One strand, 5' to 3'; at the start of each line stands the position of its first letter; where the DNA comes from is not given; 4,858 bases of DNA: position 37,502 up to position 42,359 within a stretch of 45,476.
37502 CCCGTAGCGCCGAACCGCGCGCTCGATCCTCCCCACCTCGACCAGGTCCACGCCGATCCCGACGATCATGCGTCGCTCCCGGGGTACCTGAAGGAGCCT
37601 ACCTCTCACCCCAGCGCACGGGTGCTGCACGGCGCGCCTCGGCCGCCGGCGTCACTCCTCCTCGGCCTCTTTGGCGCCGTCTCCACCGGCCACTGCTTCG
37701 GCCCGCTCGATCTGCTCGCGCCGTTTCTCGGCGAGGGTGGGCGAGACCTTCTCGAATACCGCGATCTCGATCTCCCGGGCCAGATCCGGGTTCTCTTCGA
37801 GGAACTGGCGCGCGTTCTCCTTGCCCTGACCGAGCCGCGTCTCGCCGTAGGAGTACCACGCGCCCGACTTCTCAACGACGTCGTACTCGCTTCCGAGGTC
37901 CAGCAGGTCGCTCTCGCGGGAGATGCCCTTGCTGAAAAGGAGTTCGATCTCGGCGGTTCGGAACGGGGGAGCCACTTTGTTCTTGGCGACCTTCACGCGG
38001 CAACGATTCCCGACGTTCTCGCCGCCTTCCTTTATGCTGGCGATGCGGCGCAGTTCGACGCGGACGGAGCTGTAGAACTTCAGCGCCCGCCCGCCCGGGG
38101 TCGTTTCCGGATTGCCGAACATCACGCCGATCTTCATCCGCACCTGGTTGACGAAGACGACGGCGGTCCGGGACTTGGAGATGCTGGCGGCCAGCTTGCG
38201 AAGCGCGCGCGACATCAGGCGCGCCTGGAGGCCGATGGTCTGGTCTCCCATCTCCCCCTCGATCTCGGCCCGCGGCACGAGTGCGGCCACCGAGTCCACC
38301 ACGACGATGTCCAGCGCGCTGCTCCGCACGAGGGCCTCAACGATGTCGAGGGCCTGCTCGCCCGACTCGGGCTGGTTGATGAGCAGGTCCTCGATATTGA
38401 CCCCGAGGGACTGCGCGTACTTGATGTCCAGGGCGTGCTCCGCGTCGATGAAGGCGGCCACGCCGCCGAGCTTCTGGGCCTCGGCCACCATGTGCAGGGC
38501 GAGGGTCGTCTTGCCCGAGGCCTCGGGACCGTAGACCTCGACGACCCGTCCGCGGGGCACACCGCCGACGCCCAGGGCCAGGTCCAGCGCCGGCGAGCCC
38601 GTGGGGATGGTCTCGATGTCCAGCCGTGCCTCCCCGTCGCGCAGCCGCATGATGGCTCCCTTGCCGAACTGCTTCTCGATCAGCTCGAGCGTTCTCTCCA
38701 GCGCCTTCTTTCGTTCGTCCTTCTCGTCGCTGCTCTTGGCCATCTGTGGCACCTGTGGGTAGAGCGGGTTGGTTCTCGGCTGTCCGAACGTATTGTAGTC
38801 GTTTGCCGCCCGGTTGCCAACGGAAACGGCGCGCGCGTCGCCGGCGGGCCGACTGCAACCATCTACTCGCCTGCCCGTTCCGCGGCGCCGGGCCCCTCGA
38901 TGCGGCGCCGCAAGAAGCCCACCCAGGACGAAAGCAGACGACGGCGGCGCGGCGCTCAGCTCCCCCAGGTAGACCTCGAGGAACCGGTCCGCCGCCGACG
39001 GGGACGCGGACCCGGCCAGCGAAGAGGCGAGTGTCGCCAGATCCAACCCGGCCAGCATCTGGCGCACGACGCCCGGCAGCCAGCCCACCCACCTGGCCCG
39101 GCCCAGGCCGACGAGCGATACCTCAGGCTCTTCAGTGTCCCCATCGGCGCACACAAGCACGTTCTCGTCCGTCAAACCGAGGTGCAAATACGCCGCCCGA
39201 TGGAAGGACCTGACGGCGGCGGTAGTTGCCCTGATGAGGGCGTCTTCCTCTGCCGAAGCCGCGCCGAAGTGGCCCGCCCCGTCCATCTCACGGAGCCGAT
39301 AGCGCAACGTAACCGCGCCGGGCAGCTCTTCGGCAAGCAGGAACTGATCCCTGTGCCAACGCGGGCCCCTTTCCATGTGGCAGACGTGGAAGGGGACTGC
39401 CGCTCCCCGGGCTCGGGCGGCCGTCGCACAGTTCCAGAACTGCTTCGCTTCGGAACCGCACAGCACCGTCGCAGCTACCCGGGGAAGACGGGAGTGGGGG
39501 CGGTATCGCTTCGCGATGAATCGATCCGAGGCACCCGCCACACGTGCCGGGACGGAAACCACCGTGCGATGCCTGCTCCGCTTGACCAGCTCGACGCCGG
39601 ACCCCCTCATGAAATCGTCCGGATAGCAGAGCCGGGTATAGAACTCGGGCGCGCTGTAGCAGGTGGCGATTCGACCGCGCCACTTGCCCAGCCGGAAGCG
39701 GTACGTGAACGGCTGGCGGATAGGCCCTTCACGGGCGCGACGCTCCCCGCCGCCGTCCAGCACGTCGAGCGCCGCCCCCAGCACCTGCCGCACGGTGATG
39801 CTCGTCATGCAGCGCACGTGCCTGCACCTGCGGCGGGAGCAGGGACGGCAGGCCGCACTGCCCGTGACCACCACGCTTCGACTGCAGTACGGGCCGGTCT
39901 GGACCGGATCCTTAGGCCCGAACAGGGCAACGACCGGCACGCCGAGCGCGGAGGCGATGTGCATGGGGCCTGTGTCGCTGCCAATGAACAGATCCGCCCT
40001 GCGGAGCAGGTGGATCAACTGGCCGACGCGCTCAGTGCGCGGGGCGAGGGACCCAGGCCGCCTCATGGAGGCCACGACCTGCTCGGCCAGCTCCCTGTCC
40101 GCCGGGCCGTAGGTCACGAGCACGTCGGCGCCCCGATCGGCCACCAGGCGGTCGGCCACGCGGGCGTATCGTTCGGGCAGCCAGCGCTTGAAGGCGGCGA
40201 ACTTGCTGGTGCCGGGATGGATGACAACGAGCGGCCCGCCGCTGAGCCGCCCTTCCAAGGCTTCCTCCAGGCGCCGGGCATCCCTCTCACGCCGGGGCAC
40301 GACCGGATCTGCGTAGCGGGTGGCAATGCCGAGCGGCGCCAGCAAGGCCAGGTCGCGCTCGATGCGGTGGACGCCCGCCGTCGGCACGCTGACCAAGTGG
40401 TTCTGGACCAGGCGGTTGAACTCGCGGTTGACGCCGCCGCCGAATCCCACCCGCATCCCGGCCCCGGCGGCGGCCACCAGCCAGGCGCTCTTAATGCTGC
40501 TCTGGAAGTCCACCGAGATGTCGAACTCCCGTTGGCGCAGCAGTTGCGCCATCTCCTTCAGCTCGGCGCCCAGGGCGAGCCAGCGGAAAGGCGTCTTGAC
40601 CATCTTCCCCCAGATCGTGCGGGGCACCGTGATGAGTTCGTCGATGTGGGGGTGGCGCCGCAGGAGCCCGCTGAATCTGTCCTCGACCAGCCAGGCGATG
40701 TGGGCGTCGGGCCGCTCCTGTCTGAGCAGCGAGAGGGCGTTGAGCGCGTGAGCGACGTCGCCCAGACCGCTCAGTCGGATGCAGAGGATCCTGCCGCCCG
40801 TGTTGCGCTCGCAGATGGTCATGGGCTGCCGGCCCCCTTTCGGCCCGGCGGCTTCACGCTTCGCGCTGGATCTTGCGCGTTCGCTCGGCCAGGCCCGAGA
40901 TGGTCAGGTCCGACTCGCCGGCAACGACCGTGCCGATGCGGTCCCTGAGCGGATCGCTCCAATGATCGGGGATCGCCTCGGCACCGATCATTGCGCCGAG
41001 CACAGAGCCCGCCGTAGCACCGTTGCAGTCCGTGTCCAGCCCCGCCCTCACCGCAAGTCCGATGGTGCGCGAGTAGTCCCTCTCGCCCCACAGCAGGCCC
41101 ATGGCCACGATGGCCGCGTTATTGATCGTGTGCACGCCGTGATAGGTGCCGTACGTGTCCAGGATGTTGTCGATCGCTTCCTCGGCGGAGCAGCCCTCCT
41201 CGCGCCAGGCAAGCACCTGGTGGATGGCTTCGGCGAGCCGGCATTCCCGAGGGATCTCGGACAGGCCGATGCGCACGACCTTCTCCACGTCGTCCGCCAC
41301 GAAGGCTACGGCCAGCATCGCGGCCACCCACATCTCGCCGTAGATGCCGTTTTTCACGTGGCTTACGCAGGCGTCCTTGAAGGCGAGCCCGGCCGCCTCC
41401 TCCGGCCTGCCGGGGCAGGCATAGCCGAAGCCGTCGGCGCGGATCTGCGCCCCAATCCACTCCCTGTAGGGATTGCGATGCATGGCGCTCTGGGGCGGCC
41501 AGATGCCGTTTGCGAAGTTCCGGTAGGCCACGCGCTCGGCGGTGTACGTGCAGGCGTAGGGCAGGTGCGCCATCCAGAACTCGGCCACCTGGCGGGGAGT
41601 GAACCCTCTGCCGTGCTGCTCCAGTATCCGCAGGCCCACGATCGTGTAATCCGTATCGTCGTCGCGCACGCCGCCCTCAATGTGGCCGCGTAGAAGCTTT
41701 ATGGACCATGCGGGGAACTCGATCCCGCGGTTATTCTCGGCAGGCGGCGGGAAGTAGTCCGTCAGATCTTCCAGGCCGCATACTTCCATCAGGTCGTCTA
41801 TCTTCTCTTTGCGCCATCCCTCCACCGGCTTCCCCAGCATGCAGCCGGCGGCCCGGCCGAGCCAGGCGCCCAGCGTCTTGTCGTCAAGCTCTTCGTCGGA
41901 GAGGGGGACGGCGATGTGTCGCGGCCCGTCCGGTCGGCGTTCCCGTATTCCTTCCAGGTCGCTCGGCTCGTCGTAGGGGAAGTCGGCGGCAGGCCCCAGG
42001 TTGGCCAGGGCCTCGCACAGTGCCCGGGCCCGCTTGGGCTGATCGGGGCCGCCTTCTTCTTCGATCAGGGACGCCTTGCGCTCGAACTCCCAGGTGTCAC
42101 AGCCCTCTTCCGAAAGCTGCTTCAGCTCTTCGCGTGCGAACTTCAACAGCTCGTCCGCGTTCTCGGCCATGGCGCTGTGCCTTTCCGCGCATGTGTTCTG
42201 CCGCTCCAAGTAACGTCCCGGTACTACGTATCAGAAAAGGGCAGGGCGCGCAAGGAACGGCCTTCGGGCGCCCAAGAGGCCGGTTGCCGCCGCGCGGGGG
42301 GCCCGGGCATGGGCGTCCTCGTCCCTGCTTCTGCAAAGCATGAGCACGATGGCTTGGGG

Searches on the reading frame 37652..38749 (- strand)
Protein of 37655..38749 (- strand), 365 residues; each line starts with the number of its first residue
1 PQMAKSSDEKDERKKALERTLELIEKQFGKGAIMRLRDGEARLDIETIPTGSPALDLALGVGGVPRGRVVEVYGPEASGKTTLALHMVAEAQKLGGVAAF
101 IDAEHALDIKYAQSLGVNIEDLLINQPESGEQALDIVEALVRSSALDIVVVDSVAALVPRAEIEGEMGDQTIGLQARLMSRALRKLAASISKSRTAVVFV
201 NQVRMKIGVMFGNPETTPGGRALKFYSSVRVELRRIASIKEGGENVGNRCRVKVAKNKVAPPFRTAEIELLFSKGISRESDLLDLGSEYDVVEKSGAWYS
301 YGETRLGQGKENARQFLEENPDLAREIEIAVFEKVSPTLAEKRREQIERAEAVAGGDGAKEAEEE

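Call 73: search_protein_families(library=pfam, proteins=[window:37655-38749:-], max_evalue=0.001)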
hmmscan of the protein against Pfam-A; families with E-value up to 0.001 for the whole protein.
window:37655-38749:- (365 aa): 8 families
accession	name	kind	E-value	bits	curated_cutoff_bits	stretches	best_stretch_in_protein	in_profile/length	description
PF00154.27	RecA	-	9.1e-133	442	27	1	15-277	1-262/262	recA bacterial DNA recombination protein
PF21096.2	RecA_C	-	2.4e-25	88.8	27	1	281-335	2-56/57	RecA C-terminal domain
PF08423.17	Rad51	-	3.1e-10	40.2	22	1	42-235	2-211/244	Rad51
PF06745.19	ATPase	-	4.2e-08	33.3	26.6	1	48-123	1-78/231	KaiC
PF01637.24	ATPase_2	-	1.3e-05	25.5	33.2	1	69-198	22-114/225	ATPase domain predominantly from Archaea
PF13481.12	AAA_25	-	0.00015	21.9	27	0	60-91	27-57/195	AAA domain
PF13191.12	AAA_16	-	0.00029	21.8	32.6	1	65-200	22-138/167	AAA ATPase domain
PF13479.12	AAA_24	-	0.00045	20.6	27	1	69-158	4-77/195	AAA domain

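Call 85: find_encoding_contigs(protein=window:37652-38743:-, flank=10000, max_places=6)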
Protein window:37652-38743:- (363 aa): 1 contig read that carries it; 1 place shown.
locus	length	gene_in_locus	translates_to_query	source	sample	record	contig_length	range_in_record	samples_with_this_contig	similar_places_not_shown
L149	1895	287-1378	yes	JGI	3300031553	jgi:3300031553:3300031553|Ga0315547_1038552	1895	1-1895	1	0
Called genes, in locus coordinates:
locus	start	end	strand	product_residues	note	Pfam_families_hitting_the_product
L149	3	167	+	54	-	?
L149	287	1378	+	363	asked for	PF00154:RecA_N, PF06745:ATPase (weak), PF08423:Rad51, PF27531:MT3502_N (weak), PF01637:ATPase_2 (faint), PF21096:RecA_C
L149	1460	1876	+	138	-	PF01648:ACPS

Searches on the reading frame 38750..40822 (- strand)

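Call 73: search_protein_families(library=pfam, proteins=[window:38750-40822:-], max_evalue=0.001)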
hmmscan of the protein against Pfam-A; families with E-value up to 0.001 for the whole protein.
window:38750-40822:- (691 aa): 2 families
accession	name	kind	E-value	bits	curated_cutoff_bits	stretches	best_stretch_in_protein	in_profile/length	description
PF01075.23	Glyco_transf_9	-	6.1e-46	157.2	22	1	91-334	4-242/247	Glycosyltransferase family 9 (heptosyltransferase)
PF06293.20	Kdo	-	0.00016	21.6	21.3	1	464-577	63-170/207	Lipopolysaccharide kinase (Kdo/WaaP) family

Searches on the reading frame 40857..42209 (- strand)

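Call 73: search_protein_families(library=pfam, proteins=[window:40857-42209:-], max_evalue=0.001)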
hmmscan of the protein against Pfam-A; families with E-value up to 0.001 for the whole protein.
window:40857-42209:- (451 aa): 1 family
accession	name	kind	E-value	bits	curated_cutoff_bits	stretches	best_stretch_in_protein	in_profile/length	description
PF03747.19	ADP_ribosyl_GH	-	1.5e-53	182.8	26.2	1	114-416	1-287/287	ADP-ribosylglycohydrolase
